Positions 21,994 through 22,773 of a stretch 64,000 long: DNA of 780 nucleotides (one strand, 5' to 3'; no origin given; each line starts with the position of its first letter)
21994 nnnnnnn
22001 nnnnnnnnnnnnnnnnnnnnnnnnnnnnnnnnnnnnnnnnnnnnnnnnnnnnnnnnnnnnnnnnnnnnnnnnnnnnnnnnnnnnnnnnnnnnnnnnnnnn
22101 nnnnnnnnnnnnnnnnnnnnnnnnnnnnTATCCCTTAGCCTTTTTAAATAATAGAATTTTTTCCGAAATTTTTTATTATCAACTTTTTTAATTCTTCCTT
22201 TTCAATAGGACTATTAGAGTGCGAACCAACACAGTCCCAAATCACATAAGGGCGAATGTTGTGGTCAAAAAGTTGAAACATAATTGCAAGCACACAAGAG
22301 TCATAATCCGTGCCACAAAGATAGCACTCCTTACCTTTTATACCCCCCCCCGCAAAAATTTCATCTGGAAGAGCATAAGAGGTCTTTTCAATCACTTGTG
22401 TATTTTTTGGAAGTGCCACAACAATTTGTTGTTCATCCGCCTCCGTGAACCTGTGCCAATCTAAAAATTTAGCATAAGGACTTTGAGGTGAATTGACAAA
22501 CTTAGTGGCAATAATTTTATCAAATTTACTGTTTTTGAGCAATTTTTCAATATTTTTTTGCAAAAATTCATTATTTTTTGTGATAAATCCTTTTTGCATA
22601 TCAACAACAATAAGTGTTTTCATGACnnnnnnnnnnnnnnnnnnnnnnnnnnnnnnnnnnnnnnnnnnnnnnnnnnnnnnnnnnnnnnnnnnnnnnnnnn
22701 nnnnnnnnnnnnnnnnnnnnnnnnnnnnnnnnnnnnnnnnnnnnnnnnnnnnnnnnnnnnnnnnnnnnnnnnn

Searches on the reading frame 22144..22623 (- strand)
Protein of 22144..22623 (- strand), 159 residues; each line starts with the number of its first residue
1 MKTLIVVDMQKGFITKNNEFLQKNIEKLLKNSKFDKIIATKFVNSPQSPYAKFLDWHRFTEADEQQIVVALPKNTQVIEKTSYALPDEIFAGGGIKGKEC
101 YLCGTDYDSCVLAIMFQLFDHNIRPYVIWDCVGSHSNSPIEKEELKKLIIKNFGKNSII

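Call 43: search_protein_families(library=ncbifam, proteins=[window:22144-22623:-], max_evalue=0.00001)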
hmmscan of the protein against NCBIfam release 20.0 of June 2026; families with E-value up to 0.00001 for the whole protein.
window:22144-22623:- (159 aa): 0 families

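Call 84: search_protein_families(library=pfam, proteins=[window:22144-22623:-], max_evalue=0.01)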
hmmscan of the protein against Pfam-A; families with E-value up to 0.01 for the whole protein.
window:22144-22623:- (159 aa): 1 family
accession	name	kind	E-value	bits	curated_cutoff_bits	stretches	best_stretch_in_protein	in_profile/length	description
PF00857.26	Isochorismatase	-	3e-15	57.2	27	1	3-147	2-162/175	Isochorismatase domain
